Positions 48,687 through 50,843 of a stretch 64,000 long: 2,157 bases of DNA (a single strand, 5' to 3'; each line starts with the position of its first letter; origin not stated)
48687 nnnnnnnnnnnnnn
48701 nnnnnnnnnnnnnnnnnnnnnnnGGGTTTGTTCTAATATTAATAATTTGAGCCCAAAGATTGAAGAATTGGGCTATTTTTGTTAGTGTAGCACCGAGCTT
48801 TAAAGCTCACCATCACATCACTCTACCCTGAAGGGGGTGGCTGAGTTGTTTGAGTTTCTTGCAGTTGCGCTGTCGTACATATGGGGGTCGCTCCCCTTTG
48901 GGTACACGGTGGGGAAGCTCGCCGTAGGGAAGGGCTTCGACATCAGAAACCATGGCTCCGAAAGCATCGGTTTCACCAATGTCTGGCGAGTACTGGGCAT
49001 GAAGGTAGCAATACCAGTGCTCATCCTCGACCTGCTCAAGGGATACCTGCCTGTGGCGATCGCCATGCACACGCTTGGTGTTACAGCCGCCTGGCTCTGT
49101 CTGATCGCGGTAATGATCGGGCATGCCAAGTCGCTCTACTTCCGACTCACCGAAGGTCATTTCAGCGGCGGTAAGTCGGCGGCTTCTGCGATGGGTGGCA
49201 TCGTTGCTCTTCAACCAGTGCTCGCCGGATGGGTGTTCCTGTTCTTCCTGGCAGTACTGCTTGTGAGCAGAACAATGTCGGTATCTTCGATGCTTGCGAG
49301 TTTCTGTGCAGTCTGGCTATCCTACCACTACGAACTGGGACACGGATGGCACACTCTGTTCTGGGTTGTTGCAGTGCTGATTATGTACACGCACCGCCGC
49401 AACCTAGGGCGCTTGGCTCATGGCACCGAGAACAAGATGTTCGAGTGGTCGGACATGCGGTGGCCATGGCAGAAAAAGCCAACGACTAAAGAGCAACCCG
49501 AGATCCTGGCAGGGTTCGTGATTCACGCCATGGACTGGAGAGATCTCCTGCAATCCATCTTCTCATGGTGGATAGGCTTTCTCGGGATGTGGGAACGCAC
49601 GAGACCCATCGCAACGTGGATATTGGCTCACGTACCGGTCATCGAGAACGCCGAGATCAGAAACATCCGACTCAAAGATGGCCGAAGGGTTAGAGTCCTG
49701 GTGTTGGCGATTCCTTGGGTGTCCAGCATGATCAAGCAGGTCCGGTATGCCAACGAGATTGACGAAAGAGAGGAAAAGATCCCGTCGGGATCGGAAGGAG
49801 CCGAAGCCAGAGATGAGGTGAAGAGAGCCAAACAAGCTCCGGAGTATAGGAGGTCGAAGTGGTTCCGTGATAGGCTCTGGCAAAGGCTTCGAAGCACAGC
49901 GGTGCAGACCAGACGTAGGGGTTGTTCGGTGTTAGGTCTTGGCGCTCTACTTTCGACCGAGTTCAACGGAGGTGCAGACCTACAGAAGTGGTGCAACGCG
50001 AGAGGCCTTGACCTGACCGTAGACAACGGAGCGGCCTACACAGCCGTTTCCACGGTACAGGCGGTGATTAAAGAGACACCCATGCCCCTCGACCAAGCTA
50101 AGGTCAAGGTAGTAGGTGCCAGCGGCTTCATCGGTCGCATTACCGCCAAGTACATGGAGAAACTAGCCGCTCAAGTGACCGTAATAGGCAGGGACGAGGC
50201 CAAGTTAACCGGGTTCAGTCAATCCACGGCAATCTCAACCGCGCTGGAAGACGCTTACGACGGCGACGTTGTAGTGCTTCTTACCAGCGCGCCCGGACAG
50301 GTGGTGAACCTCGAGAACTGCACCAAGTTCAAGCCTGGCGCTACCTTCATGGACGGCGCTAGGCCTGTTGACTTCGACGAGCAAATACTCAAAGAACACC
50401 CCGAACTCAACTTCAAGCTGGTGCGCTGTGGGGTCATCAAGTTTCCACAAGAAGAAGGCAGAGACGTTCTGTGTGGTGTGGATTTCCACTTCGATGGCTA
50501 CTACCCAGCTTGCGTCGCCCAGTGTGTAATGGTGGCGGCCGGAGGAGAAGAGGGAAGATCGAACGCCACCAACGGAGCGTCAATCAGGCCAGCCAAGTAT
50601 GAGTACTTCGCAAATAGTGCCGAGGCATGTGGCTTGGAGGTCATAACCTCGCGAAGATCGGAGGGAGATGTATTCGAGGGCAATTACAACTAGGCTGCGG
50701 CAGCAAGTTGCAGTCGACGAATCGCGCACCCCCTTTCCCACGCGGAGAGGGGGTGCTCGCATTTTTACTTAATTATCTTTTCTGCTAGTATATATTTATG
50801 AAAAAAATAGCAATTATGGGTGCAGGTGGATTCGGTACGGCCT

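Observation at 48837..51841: PlsY fused to a ~400-aa NAD(P)-binding-like domain, sitting in the canonical plsY-gpsA position (in-situ xenologous replacement?)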

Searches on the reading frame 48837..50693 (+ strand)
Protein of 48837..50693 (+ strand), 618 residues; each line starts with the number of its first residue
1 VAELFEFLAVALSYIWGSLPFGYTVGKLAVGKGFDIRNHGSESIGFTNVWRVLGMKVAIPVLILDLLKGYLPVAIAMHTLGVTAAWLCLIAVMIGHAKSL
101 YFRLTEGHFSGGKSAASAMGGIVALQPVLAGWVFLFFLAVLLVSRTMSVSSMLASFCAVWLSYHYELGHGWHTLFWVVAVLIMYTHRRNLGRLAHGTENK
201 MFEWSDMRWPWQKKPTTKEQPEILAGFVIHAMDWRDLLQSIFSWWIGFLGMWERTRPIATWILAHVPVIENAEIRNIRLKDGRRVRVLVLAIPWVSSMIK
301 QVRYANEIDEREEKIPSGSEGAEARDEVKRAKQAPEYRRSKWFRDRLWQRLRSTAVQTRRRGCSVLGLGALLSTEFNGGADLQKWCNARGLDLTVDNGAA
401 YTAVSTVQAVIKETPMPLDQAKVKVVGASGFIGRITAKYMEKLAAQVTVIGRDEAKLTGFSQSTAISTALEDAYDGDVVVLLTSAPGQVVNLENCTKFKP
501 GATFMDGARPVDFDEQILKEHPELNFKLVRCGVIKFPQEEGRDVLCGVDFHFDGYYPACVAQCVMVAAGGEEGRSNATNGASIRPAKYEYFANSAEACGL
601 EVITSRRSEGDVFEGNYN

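Call 5: search_protein_families(library=pfam, proteins=[window:48837-50693:+], max_evalue=0.01)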
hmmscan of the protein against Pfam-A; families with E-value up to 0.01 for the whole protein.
window:48837-50693:+ (618 aa): 3 families
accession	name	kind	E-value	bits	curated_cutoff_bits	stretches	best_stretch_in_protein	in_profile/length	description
PF02660.20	G3P_acyltransf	-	4.3e-38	131.4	24.1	1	12-193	1-164/164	Glycerol-3-phosphate acyltransferase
PF01488.26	Shikimate_DH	-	0.00064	20.2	24.3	1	417-517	9-121/138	Shikimate / quinate 5-dehydrogenase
PF02826.25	2-Hacid_dh_C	-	0.0064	16.3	25.1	0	417-518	33-137/178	D-isomer specific 2-hydroxyacid dehydrogenase, NAD binding domain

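Call 6: search_protein_families(library=ncbifam, proteins=[window:48837-50693:+], max_evalue=0.1)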
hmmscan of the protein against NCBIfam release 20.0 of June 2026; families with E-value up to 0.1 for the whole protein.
window:48837-50693:+ (618 aa): 29 families (the best 25 are shown)
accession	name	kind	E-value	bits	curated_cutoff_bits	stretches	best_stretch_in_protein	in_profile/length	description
TIGR00023.1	TIGR00023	equivalog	5e-41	140.7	137.2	1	6-202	5-194/196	glycerol-3-phosphate 1-O-acyltransferase PlsY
NF010992.0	PRK14416.1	equivalog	4.1e-14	53.1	222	1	9-163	2-156/207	membrane protein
NF010993.0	PRK14417.1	equivalog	7.5e-14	51.8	249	1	7-164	6-157/232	membrane protein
NF010990.0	PRK14414.1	equivalog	2.2e-13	50.4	261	1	7-187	8-184/210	glycerol-3-phosphate acyltransferase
NF001254.0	PRK00220.2-1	equivalog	3.1e-11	43.7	199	1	4-187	4-181/182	glycerol-3-phosphate 1-O-acyltransferase PlsY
NF010978.0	PRK14401.1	equivalog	4e-11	43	163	1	8-145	4-130/187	membrane protein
NF010976.0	PRK14399.1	equivalog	9.4e-09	35.5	419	1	7-165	12-173/258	membrane protein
TIGR04058.1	AcACP_reductase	equivalog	1e-07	31.7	449.7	1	357-546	87-280/339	long-chain acyl-[acyl-carrier-protein] reductase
NF004010.0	PRK05476.3-3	equivalog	7e-06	25.2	512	1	402-455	192-244/432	adenosylhomocysteinase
NF006162.0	PRK08306.1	equivalog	1.4e-05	24.6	261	1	402-506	136-241/297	dipicolinate synthase subunit DpsA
NF010987.0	PRK14411.1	equivalog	1.8e-05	24.7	243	1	6-190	3-179/204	membrane protein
NF053554.1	prodigi_MAP_PigE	equivalog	9.2e-05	21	850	1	350-517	85-256/837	prodigiosin MAP biosynthesis aminotransferase PigE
NF005449.0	PRK07041.1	equivalog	0.00017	21.5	257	1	416-463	3-50/240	SDR family oxidoreductase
NF004005.0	PRK05476.2-3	equivalog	0.00021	20.3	275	1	402-544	190-331/418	adenosylhomocysteinase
TIGR02853.1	spore_dpaA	equivalog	0.00047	19.5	319.65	1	402-508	133-240/287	dipicolinic acid synthetase subunit A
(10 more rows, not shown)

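Call 41: predict_structure(alignment_id=A2)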
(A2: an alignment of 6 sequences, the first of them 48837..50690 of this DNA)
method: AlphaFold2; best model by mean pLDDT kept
length: 618 residues; sequences in the alignment: 6
mean_pLDDT: 77.6   pTM: 0.69
mean pLDDT of the five models: 77.6, 77.1, 76.7, 75.3, 73.4
residues with pLDDT >= 90: 63; 70-90: 413; 50-70: 113; < 50: 29
segments of 3 or more residues with pLDDT < 50: 203-219, 609-612, 614-618
pLDDT, mean of each block of 10 residues (from residue 1): 84 89 83 65 69 78 89 91 90 82 65 70 84 84 77 87 88 87 69 55 44 40 79 65 65 82 73 81 84 75 81 82 87 90 84 78 79 64 83 82 84 87 87 82 89 70 81 91 77 88 78 69 84 81 68 73 89 83 71 85 61 43
secondary structure, 60 per line:
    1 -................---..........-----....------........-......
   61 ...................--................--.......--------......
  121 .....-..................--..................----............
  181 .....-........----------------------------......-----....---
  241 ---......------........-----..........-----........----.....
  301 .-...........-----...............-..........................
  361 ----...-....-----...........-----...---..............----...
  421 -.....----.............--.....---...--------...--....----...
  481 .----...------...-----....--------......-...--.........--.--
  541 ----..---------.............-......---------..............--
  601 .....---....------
elements in order: H2-17 H21-30 H36-39 H46-53 H55-79 H82-97 H100-106 H115-125 H127-144 H147-164 H169-185 H187-194 E223-228 H234-237 H244-249 H256-263 E269-278 E284-291 H296-301 H303-313 H319-333 H335-360 E365-367 H369-372 H378-388 E394-396 H400-413 E422-426 H431-443 E446-450 E465-467 H470-473 E478-481 E503-506 H515-520 E527-535 H558-568 H570-575 H585-598 E601-605 H609-612

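Call 44: fold_search(model_id=the predicted structure, library=pdb)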
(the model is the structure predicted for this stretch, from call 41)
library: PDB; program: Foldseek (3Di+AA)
matches with E <= 10: 1349; with E <= 0.001: 88
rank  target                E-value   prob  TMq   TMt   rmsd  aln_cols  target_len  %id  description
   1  5xj5                  2.7e-11  1.00  0.29  0.87   1.8       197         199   34  Crystal structure of PlsY (YgiH), an integral membrane glycerol 3-phosphate acyltransferase - the monoacylglycerol form (released 2017-12-06)
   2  5xj6                  5.9e-11  1.00  0.29  0.86   1.8       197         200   34  Crystal structure of PlsY (YgiH), an integral membrane glycerol 3-phosphate acyltransferase - the glycerol 3-phosphate f (released 2017-12-06)
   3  5xj8_B                6.2e-11  1.00  0.29  0.87   1.9       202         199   34  Crystal structure of PlsY (YgiH), an integral membrane glycerol 3-phosphate acyltransferase - the lysphosphatidic acid (released 2017-12-06)
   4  5xj7                  3.0e-10  1.00  0.29  0.89   1.9       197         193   33  Crystal structure of PlsY (YgiH), an integral membrane glycerol 3-phosphate acyltransferase - the acyl phosphate form (released 2017-12-06)
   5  5xj8_A                3.8e-10  1.00  0.29  0.86   2.1       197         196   31  Crystal structure of PlsY (YgiH), an integral membrane glycerol 3-phosphate acyltransferase - the lysphosphatidic acid (released 2017-12-06)
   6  6jzy_A                4.2e-10  1.00  0.42  0.72   5.4       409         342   15  Crystal structure of AAR with NADPH and stearyl in complex with ADO binding a long chain carbohydrate (released 2020-04-01)
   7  6jzu_A                5.0e-10  1.00  0.43  0.73   5.3       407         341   16  The crystal structure of acyl-acyl carrier protein (acyl-ACP) reductase (AAR) in complex with aldehyde deformylating o (released 2020-04-01)
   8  9e4s_B                1.9e-09  1.00  0.41  0.60   6.1       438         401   14  TAD from Carmabin Biosynthetic Pathway - Crystal Form 1 (released 2025-02-26)
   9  6jzz_A                2.0e-09  1.00  0.42  0.72   5.3       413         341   15  The crystal structure of AAR-C294S in complex with ADO. (released 2020-04-01)
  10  9e4s_A                3.4e-09  1.00  0.40  0.56   8.8       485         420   14  TAD from Carmabin Biosynthetic Pathway - Crystal Form 1 (released 2025-02-26)
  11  6jzq_B                7.9e-09  1.00  0.42  0.70   5.1       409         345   15  The crystal structure of acyl-acyl carrier protein (acyl-ACP) reductase (AAR) (released 2020-04-01)
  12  6jzq_A                9.5e-09  1.00  0.38  0.64   7.3       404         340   15  The crystal structure of acyl-acyl carrier protein (acyl-ACP) reductase (AAR) (released 2020-04-01)
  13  6jzq_D                1.3e-08  1.00  0.41  0.71   5.6       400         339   14  The crystal structure of acyl-acyl carrier protein (acyl-ACP) reductase (AAR) (released 2020-04-01)
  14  9e4u_A                2.4e-08  1.00  0.41  0.57   6.5       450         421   14  TAD from Carmabin Biosynthetic Pathway in complex with NADH - Crystal Form 1 (released 2025-02-26)
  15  5utu_H                3.9e-05  1.00  0.20  0.25  19.4       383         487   15  2.65 Angstrom Resolution Crystal Structure of S-adenosylhomocysteinase from Cryptosporidium parvum in Complex with SAH (released 2017-03-01)
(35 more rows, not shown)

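Call 45: search_protein_representatives(alignment_id=A2)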
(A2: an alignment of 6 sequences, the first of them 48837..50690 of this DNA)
Query: 6 sequences, 562 profile positions. Proteins with E-value up to 0.001 (for the whole library): 23307; up to 1e-10: 12517; up to 1e-30: 1232. The best 150 are listed.
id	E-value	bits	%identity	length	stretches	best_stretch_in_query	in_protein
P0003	1.2e-267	905.6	-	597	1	1-552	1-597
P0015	3.4e-243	824.9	-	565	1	3-560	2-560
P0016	1.7e-196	670.6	-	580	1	1-561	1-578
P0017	3.4e-184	630.1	-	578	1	8-559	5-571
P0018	9.7e-181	618.7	-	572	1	4-559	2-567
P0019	9.5e-179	612.1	-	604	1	10-559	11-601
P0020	9.2e-174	595.6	-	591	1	3-560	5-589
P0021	2.0e-173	594.5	-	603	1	9-558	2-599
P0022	2.9e-173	594.0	-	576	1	5-559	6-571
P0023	1.2e-171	588.7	-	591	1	4-559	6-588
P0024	1.6e-168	578.3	-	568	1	1-540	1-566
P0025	2.2e-166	571.3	-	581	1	11-558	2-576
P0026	3.0e-166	570.8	-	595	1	5-559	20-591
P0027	6.8e-165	566.4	-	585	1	5-559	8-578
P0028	8.4e-165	566.1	-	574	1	2-554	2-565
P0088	3.5e-44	167.9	-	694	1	206-547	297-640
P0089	1.6e-43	165.7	-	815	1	202-546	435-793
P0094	4.3e-43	164.3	-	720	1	217-546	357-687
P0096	4.8e-43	164.1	-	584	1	195-546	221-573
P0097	6.3e-43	163.7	-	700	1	195-548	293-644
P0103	1.7e-42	162.3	-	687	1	195-544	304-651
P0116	9.9e-41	156.5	-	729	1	216-533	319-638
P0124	3.6e-40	154.6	-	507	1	193-556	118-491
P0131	7.8e-40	153.5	-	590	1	216-553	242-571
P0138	1.9e-39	152.3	-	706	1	207-555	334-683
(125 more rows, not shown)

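Call 46: search_protein_families(library=pfam, proteins=[P0088, P0089, P0094, P0097, P0103, P0116, P0138, P0096, P0131, P0124], max_evalue=0.001)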
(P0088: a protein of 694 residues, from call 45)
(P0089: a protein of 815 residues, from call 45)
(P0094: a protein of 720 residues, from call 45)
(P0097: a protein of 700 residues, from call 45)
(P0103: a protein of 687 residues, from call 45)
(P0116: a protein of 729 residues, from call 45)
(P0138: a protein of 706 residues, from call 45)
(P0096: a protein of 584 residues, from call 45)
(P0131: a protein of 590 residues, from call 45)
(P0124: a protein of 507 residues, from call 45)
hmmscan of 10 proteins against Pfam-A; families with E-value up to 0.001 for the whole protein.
P0088 (694 aa): 1 family
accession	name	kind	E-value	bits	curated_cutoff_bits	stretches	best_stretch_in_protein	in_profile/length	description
PF01488.26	Shikimate_DH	-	0.0006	20.3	24.3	0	452-560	8-120/138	Shikimate / quinate 5-dehydrogenase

P0089 (815 aa): 2 families
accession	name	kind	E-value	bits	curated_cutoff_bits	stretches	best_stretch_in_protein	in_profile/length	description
PF00202.27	Aminotran_3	-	1.3e-88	297.9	30.5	1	5-397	12-402/403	Aminotransferase class-III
PF01488.26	Shikimate_DH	-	0.00049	20.6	24.3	0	668-717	66-123/138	Shikimate / quinate 5-dehydrogenase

P0094 (720 aa): 2 families
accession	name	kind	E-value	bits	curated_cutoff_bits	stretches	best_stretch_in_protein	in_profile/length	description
PF01488.26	Shikimate_DH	-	9.2e-09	35.9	24.3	1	497-609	5-121/138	Shikimate / quinate 5-dehydrogenase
PF02882.25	THF_DHG_CYH_C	-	3.5e-06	26.9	27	1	478-600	9-108/160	Tetrahydrofolate dehydrogenase/cyclohydrolase, NAD(P)-binding domain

P0097 (700 aa): 3 families
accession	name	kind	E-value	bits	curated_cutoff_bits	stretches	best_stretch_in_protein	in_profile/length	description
PF02423.21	OCD_Mu_crystall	-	3.6e-06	26.6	24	1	428-556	98-226/314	Ornithine cyclodeaminase/mu-crystallin family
PF01488.26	Shikimate_DH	-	1.1e-05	26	24.3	1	460-563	12-120/138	Shikimate / quinate 5-dehydrogenase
PF01113.26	DapB_N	-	2.1e-05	25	25.6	0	464-535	4-78/124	Dihydrodipicolinate reductase, N-terminus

P0103 (687 aa): 1 family
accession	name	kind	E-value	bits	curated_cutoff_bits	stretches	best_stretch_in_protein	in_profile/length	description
PF01488.26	Shikimate_DH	-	2.7e-08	34.4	24.3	1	467-574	8-121/138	Shikimate / quinate 5-dehydrogenase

P0116 (729 aa): 2 families
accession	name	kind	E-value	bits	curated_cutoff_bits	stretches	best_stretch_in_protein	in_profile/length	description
PF01488.26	Shikimate_DH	-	6.3e-05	23.5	24.3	1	465-576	9-124/138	Shikimate / quinate 5-dehydrogenase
PF02882.25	THF_DHG_CYH_C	-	0.00073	19.3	27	0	442-565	10-109/160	Tetrahydrofolate dehydrogenase/cyclohydrolase, NAD(P)-binding domain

P0138 (706 aa): 3 families
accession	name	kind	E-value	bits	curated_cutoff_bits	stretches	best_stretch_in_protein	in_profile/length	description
PF01488.26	Shikimate_DH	-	1.7e-07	31.8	24.3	1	487-596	8-121/138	Shikimate / quinate 5-dehydrogenase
PF02882.25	THF_DHG_CYH_C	-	0.00041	20.1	27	0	466-522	10-66/160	Tetrahydrofolate dehydrogenase/cyclohydrolase, NAD(P)-binding domain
PF02423.21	OCD_Mu_crystall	-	0.00079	18.9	24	0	526-587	164-225/314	Ornithine cyclodeaminase/mu-crystallin family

P0096 (584 aa): 6 families
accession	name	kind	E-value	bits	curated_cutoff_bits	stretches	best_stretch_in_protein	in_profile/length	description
PF01553.26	Acyltransferase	-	1.2e-14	54.7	23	1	36-174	2-131/132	Acyltransferase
PF01488.26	Shikimate_DH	-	4.2e-10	40.3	24.3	1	385-498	7-123/138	Shikimate / quinate 5-dehydrogenase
PF01118.30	Semialdhyde_dh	-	2e-09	38.3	26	1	394-487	2-97/121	Semialdehyde dehydrogenase, NAD binding domain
PF02882.25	THF_DHG_CYH_C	-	1.9e-05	24.5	27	0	366-487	11-108/160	Tetrahydrofolate dehydrogenase/cyclohydrolase, NAD(P)-binding domain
PF03435.24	Sacchrp_dh_NADP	-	0.00042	21.1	25.1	1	394-442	1-44/129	Saccharopine dehydrogenase NADP binding domain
PF05368.20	NmrA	-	0.0009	19.4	27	0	391-476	2-83/298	NmrA-like family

P0131 (590 aa): 4 families
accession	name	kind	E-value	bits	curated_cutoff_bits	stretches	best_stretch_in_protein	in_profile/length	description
PF01488.26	Shikimate_DH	-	4.1e-10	40.3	24.3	1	383-490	8-123/138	Shikimate / quinate 5-dehydrogenase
PF07238.19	PilZ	-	5e-06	27.2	22.5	1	13-109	3-98/102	PilZ domain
PF00056.29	Ldh_1_N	-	0.0002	21.8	27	1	390-457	3-77/141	lactate/malate dehydrogenase, NAD binding domain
PF01118.30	Semialdhyde_dh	-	0.00043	21.1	26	1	389-489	1-107/121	Semialdehyde dehydrogenase, NAD binding domain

P0124 (507 aa): 7 families
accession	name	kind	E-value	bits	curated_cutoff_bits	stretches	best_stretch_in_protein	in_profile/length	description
PF03364.25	Polyketide_cyc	-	1e-10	42.4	23.4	1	14-112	6-104/126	Polyketide cyclase / dehydrase and lipid transport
PF01488.26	Shikimate_DH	-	1.6e-09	38.4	24.3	1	288-395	2-114/138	Shikimate / quinate 5-dehydrogenase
PF02882.25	THF_DHG_CYH_C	-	2.1e-07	30.8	27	1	283-393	20-108/160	Tetrahydrofolate dehydrogenase/cyclohydrolase, NAD(P)-binding domain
PF02826.25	2-Hacid_dh_C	-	8.1e-06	25.8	25.1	1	292-406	29-140/178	D-isomer specific 2-hydroxyacid dehydrogenase, NAD binding domain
PF13460.12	NAD_binding_10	-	1.1e-05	25.9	27.2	1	306-376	1-73/184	NAD(P)H-binding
PF06240.19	COXG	-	0.00023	21.3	22.2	1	7-105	3-86/140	Carbon monoxide dehydrogenase subunit G (CoxG)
PF10604.15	Polyketide_cyc2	-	0.00091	20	27.4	0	5-142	6-142/142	Polyketide cyclase / dehydrase and lipid transport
